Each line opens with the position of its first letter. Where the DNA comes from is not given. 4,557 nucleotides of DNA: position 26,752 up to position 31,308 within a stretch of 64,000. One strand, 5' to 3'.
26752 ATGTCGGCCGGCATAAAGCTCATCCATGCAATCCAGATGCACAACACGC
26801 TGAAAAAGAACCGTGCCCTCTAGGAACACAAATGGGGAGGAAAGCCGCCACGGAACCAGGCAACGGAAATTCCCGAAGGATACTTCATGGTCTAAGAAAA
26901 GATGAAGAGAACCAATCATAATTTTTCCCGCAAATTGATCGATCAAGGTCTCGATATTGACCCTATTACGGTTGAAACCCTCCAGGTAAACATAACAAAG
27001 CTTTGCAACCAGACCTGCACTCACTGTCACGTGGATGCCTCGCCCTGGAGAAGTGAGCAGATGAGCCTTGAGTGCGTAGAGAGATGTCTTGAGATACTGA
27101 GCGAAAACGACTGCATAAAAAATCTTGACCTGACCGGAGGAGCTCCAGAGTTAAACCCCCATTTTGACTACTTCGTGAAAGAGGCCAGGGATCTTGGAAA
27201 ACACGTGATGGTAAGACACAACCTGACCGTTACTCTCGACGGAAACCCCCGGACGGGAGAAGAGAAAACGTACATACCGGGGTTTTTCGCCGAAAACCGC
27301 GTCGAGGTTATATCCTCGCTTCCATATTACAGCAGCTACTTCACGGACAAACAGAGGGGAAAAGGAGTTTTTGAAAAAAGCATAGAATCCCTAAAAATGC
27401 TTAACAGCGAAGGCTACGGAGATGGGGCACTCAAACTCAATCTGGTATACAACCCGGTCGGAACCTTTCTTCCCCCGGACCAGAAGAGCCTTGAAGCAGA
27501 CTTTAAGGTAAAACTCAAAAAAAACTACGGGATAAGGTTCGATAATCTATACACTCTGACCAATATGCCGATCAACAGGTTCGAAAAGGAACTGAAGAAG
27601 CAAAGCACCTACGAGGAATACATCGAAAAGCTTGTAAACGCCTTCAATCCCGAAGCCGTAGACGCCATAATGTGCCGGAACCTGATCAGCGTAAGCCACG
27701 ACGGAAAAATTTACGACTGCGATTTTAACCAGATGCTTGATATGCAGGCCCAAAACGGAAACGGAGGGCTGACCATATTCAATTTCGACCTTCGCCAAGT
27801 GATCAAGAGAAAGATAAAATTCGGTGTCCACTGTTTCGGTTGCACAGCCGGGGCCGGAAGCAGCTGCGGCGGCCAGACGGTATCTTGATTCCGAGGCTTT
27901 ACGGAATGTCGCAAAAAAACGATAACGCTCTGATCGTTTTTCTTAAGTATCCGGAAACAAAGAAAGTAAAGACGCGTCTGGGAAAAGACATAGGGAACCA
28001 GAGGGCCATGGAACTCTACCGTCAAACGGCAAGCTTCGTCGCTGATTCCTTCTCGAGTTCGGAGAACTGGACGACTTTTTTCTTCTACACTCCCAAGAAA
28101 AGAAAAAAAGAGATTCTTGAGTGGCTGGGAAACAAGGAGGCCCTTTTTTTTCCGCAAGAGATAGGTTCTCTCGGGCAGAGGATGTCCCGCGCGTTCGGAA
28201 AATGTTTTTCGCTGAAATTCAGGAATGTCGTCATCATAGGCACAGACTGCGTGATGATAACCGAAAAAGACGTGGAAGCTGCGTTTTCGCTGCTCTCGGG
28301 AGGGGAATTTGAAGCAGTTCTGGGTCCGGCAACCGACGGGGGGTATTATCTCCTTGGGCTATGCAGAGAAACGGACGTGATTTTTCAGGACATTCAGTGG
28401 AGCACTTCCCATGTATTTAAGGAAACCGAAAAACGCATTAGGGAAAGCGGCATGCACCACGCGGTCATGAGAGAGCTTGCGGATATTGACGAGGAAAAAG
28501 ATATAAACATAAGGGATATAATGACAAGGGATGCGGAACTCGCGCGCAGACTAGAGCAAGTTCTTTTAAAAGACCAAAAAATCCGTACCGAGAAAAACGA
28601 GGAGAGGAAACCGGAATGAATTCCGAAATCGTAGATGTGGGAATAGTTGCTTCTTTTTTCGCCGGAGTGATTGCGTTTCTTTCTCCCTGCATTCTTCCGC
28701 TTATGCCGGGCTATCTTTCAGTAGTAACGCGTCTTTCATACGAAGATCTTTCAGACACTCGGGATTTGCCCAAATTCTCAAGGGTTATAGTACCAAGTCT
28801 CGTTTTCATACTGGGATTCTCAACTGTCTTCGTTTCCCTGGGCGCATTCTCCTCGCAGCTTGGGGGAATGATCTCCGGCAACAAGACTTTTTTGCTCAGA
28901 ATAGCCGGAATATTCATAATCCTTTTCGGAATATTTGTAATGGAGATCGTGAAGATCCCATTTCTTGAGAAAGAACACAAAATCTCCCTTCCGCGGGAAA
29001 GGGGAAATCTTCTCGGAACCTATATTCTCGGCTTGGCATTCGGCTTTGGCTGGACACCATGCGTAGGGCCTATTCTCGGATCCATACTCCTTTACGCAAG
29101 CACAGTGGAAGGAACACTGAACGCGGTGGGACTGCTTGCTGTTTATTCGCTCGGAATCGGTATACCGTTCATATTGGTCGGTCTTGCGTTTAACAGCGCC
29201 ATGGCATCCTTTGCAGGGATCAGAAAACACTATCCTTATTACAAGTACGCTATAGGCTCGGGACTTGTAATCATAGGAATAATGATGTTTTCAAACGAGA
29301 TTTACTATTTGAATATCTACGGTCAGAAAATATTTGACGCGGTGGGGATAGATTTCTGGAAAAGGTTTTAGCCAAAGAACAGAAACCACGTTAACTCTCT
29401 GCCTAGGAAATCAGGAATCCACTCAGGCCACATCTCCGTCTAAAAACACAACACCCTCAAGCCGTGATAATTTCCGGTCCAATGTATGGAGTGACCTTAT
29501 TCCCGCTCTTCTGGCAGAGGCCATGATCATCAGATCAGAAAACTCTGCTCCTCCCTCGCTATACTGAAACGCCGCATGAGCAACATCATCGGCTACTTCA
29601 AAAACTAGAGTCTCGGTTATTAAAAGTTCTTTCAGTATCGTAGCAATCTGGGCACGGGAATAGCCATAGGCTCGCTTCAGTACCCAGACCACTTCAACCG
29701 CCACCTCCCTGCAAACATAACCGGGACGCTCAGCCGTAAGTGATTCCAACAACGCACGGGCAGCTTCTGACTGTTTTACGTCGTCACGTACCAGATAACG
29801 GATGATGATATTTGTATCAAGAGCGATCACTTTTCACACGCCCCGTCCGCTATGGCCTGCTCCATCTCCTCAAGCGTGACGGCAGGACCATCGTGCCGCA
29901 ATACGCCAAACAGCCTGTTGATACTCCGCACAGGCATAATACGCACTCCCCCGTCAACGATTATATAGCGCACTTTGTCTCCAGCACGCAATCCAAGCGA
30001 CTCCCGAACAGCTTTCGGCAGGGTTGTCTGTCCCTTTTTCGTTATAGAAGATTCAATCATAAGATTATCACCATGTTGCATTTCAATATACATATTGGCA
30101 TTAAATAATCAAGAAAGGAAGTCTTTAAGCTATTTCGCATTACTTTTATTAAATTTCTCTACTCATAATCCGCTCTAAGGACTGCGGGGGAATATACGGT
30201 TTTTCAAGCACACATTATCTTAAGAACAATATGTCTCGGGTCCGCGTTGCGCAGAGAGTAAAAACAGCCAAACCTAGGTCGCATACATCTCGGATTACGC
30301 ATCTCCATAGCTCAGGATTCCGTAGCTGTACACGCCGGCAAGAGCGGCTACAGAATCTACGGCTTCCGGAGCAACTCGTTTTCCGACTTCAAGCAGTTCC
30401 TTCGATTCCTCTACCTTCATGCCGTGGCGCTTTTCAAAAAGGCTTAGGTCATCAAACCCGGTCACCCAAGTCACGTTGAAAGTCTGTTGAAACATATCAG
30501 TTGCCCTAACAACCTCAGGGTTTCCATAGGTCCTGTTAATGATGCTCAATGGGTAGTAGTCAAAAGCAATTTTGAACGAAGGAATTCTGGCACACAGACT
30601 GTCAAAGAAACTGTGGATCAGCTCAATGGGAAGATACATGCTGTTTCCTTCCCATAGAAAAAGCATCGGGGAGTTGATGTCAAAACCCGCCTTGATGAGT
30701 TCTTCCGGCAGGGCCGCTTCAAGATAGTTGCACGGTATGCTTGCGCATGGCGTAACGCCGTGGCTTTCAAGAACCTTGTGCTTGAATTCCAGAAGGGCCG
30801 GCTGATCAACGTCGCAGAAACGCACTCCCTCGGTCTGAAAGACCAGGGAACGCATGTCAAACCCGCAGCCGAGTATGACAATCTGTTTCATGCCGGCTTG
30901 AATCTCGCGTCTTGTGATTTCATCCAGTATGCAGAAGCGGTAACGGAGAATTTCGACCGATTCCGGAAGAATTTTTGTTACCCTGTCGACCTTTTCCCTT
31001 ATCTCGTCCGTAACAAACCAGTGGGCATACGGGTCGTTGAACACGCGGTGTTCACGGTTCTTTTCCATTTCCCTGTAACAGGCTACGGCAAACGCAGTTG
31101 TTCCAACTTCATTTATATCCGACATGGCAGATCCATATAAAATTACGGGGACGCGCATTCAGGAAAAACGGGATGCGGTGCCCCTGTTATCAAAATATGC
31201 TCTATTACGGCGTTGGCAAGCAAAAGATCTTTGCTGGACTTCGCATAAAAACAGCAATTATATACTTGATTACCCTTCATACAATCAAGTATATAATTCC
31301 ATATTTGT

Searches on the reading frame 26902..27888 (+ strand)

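Call 10: search_protein_families(library=pfam, proteins=[window:26902-27888:+])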
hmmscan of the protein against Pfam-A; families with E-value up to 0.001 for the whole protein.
window:26902-27888:+ (328 aa): 2 families
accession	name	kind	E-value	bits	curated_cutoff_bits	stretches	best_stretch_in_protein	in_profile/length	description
PF12345.13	DUF3641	-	3.8e-54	182.8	24.9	1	190-324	1-133/134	Protein of unknown function (DUF3641)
PF04055.27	Radical_SAM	-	6.7e-11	43.1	29.5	1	29-178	1-145/166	Radical SAM superfamily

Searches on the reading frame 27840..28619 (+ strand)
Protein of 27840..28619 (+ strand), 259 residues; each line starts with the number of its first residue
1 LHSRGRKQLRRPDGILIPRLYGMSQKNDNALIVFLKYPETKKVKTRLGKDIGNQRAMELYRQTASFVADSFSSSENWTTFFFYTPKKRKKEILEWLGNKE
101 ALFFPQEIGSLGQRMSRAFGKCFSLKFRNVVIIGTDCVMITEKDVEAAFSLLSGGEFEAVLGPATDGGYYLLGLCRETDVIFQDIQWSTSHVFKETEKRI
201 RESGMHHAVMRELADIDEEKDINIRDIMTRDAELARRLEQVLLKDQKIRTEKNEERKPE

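Call 10: search_protein_families(library=pfam, proteins=[window:27840-28619:+])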
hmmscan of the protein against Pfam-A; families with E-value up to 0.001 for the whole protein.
window:27840-28619:+ (259 aa): 1 family
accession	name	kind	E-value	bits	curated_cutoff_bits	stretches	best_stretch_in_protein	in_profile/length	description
PF09837.15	DUF2064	-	1.1e-28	99.9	25.8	1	72-189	6-120/120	Uncharacterized protein conserved in bacteria (DUF2064)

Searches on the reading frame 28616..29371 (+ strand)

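Call 10: search_protein_families(library=pfam, proteins=[window:28616-29371:+])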
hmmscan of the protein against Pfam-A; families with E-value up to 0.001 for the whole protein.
window:28616-29371:+ (251 aa): 1 family
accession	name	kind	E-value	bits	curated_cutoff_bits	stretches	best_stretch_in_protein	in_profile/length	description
PF02683.22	DsbD_TM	-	2.3e-15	56.9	27.1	1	10-197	4-190/219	Cytochrome C biogenesis protein transmembrane domain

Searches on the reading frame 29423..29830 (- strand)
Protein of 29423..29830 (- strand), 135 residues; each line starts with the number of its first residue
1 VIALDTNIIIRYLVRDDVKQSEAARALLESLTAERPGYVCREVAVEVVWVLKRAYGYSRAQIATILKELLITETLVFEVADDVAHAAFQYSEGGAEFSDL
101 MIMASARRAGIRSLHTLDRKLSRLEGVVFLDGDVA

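Call 10: search_protein_families(library=pfam, proteins=[window:29423-29830:-])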
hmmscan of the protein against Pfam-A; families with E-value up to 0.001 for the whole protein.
window:29423-29830:- (135 aa): 2 families
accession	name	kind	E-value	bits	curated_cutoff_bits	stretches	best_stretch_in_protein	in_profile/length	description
PF01850.27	PIN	-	1.3e-14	55.3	23.6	1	2-125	1-118/120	PIN domain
PF13470.12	PIN_3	-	0.00065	20.9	27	1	4-119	4-114/115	PIN domain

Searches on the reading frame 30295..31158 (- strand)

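Call 10: search_protein_families(library=pfam, proteins=[window:30295-31158:-])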
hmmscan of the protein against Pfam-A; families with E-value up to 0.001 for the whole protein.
window:30295-31158:- (287 aa): 1 family
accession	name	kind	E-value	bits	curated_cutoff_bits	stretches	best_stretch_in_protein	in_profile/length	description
PF04072.20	LCM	-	5.4e-29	101.9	22.3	1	22-187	1-185/187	Leucine carboxyl methyltransferase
